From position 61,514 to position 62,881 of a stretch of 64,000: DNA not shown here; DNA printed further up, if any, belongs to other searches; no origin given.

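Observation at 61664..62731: NadD (NaMN adenylyltransferase) fused to a C-terminal GNAT acetyltransferase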

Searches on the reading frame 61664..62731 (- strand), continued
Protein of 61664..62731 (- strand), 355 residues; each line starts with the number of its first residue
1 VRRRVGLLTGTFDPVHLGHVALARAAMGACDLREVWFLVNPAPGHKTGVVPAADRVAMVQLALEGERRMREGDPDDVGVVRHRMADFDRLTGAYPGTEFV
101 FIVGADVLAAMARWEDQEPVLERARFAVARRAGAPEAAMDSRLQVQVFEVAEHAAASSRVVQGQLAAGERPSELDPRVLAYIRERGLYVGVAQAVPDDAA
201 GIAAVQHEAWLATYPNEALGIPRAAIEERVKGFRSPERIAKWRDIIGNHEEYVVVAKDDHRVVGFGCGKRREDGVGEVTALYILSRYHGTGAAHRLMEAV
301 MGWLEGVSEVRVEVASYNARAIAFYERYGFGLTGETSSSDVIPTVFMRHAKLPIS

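Call 37: find_encoding_contigs(protein=P0095, flank=5000, max_places=3)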
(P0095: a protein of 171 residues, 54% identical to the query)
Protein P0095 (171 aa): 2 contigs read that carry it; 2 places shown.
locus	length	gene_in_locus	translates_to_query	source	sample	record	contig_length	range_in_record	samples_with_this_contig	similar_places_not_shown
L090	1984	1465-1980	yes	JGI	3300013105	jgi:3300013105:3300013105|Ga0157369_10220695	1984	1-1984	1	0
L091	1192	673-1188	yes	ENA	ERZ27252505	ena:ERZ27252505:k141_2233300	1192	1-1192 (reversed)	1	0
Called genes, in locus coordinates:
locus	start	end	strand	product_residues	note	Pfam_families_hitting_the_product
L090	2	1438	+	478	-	?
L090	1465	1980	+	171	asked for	PF00583:Acetyltransf_1, PF13673:Acetyltransf_10, PF13508:Acetyltransf_7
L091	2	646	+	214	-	?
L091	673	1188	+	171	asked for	PF00583:Acetyltransf_1, PF13673:Acetyltransf_10, PF13508:Acetyltransf_7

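Call 38: find_encoding_contigs(protein=P0098, flank=5000, max_places=3)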
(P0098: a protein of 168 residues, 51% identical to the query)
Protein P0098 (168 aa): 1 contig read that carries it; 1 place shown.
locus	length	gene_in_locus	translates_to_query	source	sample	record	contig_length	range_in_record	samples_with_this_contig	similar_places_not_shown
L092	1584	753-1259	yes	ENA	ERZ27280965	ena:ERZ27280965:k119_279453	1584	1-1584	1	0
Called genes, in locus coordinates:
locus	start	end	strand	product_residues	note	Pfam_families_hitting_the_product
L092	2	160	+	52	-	?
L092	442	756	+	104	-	-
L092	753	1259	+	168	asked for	PF13673:Acetyltransf_10, PF00583:Acetyltransf_1, PF13508:Acetyltransf_7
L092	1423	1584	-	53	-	?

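Call 39: search_protein_families(library=pfam, proteins=[L090:2-1438:+, L092:442-756:+, P0183], max_evalue=0.001)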
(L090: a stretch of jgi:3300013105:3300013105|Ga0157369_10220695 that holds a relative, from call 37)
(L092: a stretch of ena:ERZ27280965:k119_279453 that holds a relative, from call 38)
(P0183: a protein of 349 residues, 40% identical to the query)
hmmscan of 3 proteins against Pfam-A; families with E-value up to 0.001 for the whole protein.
L090:2-1438:+ (478 aa): 2 families
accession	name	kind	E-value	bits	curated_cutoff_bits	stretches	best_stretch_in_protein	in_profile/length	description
PF01636.29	APH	-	1.5e-15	58.1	23.2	2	383-447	166-230/239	Phosphotransferase enzyme family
PF13440.11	Polysacc_synt_3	-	0.00058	19.6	23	1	8-121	170-288/293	Polysaccharide biosynthesis protein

L092:442-756:+ (104 aa): 0 families

P0183 (349 aa): 7 families
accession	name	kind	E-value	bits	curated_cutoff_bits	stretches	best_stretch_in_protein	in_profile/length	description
PF00583.31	Acetyltransf_1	-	5.7e-22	78.6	20.7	1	51-145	15-116/116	Acetyltransferase (GNAT) family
PF13508.13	Acetyltransf_7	-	1.3e-19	70.8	27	1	66-146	2-83/84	Acetyltransferase (GNAT) domain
PF00293.34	NUDIX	-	5.1e-19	69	21.1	1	215-328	4-121/134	NUDIX domain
PF13673.13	Acetyltransf_10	-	7.5e-15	55.5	23.6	1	56-148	22-110/128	Acetyltransferase (GNAT) domain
PF08445.16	FR47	-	9.5e-10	38.8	22.1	1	81-147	12-79/86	FR47-like protein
PF13302.13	Acetyltransf_3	-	1e-05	26.7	25.4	1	39-146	22-138/138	Acetyltransferase (GNAT) domain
PF13420.13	Acetyltransf_4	-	0.001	19.6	24.3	0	40-146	24-135/155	Acetyltransferase (GNAT) domain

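Call 48: find_related_loci(query=window:61664-62731:-, collection=metagenome_contigs, flank=3000)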
Query window:61664-62731:- (355 aa) in metagenome_contigs; peptide patterns used: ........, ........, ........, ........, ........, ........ (x = any residue, [..] = any of these).
104 stretches matched a pattern, but none encodes a relative of the query by tblastn (E <= 1e-3).

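Call 50: find_related_loci(query=A5, collection=metagenome_contigs, flank=2500)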
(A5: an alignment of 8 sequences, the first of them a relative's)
Query A5 (355 aa) in metagenome_contigs; peptide patterns used: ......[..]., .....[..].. (x = any residue, [..] = any of these).
247 stretches matched a pattern; 68 encode a relative of the query (tblastn E <= 1e-3); 68 distinct loci.
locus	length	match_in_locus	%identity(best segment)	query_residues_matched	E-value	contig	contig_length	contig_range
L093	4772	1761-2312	64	5-189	3e-69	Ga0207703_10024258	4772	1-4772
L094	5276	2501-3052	64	5-189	3e-69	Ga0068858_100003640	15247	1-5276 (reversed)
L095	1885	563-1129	65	3-192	4e-71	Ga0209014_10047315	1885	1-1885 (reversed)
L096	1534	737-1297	58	2-188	2e-61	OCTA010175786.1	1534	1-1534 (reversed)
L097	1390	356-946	43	4-188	1e-43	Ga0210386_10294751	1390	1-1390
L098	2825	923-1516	40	1-188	1e-37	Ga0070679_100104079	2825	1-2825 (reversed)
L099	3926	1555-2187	41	3-200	2e-37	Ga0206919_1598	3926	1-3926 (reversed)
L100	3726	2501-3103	40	3-189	8e-37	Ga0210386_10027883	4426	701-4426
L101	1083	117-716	39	4-189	2e-38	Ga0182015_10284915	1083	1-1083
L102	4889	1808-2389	42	4-188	5e-34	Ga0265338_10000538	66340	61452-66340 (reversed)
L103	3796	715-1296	42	4-188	4e-34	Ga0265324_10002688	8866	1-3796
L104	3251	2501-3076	41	3-189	7e-34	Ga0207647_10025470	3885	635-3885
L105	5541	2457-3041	40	4-188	3e-33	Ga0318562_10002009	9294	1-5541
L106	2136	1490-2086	37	1-188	6e-32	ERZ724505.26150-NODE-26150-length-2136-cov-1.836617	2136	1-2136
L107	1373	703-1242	26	4-188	7e-17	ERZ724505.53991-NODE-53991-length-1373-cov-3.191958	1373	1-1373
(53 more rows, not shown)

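Call 66: predict_structure(alignment_id=A7)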
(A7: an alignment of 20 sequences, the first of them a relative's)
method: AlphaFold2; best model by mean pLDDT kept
length: 355 residues; sequences in the alignment: 20
mean_pLDDT: 90.7   pTM: 0.81
mean pLDDT of the five models: 90.7, 90.0, 89.8, 89.4, 88.5
residues with pLDDT >= 90: 245; 70-90: 96; 50-70: 10; < 50: 4
segments of 3 or more residues with pLDDT < 50: 352-355
pLDDT, mean of each block of 10 residues (from residue 1): 92 95 97 96 76 94 97 76 83 93 89 84 91 82 92 89 89 96 89 96 97 94 94 95 91 93 97 93 92 93 93 95 95 83 91 46
secondary structure, 60 per line:
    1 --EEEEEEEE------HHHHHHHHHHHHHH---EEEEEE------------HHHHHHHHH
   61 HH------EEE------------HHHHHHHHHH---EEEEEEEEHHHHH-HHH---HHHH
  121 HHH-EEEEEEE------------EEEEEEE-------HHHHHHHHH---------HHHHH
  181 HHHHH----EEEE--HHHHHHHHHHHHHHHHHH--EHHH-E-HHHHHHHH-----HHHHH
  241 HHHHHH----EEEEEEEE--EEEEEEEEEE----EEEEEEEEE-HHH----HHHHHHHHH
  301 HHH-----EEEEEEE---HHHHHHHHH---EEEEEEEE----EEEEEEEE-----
elements in order: E3-10 H17-30 E34-39 H52-62 E69-71 H84-93 E97-104 H105-109 H117-123 E125-131 E144-150 H158-166 H176-185 E190-193 H196-213 H223-230 H236-246 E251-258 E261-270 E275-283 H292-303 E309-315 H319-327 E331-338 E343-350
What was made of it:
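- On GNAT acetyltransferase superfamily (Pfam PF00583 clan): The model has strands at 190-193, 251-258, 261-270, 275-283, 309-315, 331-338 and 343-350, with helices between, at pLDDT mostly above 90 (call 66).
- Only one population carries the fusion, so selection on the fused state itself cannot be measured. pTM 0.81 for a two-domain model, with a linker of about 3 residues, hints at a fixed mutual orientation, which could mean more than passive tethering (call 66). The linker is essentially absent, and the two-domain model has high overall confidence (pTM 0.81), which fits a fixed interface (call 66).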

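Call 69: fold_search(model_id=the predicted structure, library=pdb)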
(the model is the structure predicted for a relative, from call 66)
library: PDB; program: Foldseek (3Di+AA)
matches with E <= 10: 1692; with E <= 0.001: 754
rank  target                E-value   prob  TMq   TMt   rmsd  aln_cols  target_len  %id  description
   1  8aih                  1.7e-14  1.00  0.46  0.85   3.1       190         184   26  Crystal Structure of Enterococcus faecium Nicotinate Nucleotide Adenylyltransferase at 1.9 Angstroms Resolution (released 2023-08-16)
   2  3e27_D                2.2e-14  1.00  0.46  0.84   2.8       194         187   29  Nicotinic acid mononucleotide (NaMN) adenylyltransferase from Bacillus anthracis: product complex (released 2008-09-09)
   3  3mlb_B                2.4e-14  1.00  0.46  0.85   2.6       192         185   28  BaNadD in complex with inhibitor 1_02_1 (released 2010-07-28)
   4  3dv2_A                3.5e-14  1.00  0.46  0.83   3.0       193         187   28  Crystal Structure of nicotinic acid mononucleotide adenylyltransferase from Bacillus anthracis (released 2008-11-04)
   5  3dv2_B                4.2e-14  1.00  0.46  0.84   2.6       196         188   28  Crystal Structure of nicotinic acid mononucleotide adenylyltransferase from Bacillus anthracis (released 2008-11-04)
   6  3mla_B                4.5e-14  1.00  0.45  0.83   3.1       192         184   29  BaNadD in complex with inhibitor 1_02 (released 2010-07-28)
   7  2qtr_A                6.4e-14  1.00  0.46  0.84   2.8       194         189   29  Crystal Structure of Nicotinate Mononucleotide Adenylyltransferase (released 2008-07-15)
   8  1kaq_A                9.2e-14  1.00  0.47  0.86   2.9       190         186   25  Structure of Bacillus subtilis Nicotinic Acid Mononucleotide Adenylyl Transferase (released 2002-07-12)
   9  9fyb_B                9.8e-14  1.00  0.46  0.85   2.9       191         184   26  Structural Insights into the NMN Complex of Nicotinate Nucleotide Adenylyltransferase from Enterococcus faecium via Co (released 2024-07-17)
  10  3mmx_F                1.1e-13  1.00  0.44  0.85   3.4       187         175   28  Bacillus anthracis NadD (baNadD) in complex with compound 1_02_3 (released 2010-07-28)
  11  3e27_B                1.4e-13  1.00  0.46  0.84   2.9       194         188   29  Nicotinic acid mononucleotide (NaMN) adenylyltransferase from Bacillus anthracis: product complex (released 2008-09-09)
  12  3mmx_E                2.0e-13  1.00  0.45  0.84   2.9       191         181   28  Bacillus anthracis NadD (baNadD) in complex with compound 1_02_3 (released 2010-07-28)
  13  3e27_A                2.1e-13  1.00  0.46  0.84   2.8       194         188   29  Nicotinic acid mononucleotide (NaMN) adenylyltransferase from Bacillus anthracis: product complex (released 2008-09-09)
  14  2qtm_A                2.1e-13  1.00  0.45  0.82   3.3       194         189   27  Crystal Structure of Nicotinate Mononucleotide Adenylyltransferase (released 2008-07-15)
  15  3mmx_H                2.3e-13  1.00  0.45  0.87   2.7       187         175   29  Bacillus anthracis NadD (baNadD) in complex with compound 1_02_3 (released 2010-07-28)
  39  8osp_A                1.5e-11  1.00  0.40  0.78   3.0       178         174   18  GCN5-related N-Acetyltransferase from Lactobacillus curiae (released 2023-07-05)
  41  3fnc_A                7.4e-11  1.00  0.39  0.82   2.6       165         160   23  Crystal structure of a putative acetyltransferase from Listeria innocua (released 2009-01-27)
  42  3fnc_B                7.4e-11  1.00  0.39  0.81   3.1       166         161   23  Crystal structure of a putative acetyltransferase from Listeria innocua (released 2009-01-27)
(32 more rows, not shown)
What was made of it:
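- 62168..62731 (-): NadD (nicotinate/nicotinamide mononucleotide adenylyltransferase) domain, residues 1-188, ending in the family's usual C-terminal ............ Foldseek gives TMt 0.80-0.87 (call 69).
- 61679..62164 (-): GNAT acetyltransferase domain, residues about 190-351, complete from strand 1 to strand 7. Model and Foldseek matches to 8osp and 3fnc (calls 66, 69).
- On NadD (nicotinate-nucleotide adenylyltransferase): Foldseek TMt is 0.80-0.87 to about 45 NadD chains (call 69).
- On GNAT acetyltransferase superfamily (Pfam PF00583 clan): TMt is about 0.8 to 8osp and 3fnc (call 69).
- Checked: It shows a full NadD fold and a full GNAT fold, and Foldseek gives TM-scores of 0.8-0.87 to solved NadD and GNAT structures (calls 66, 69).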
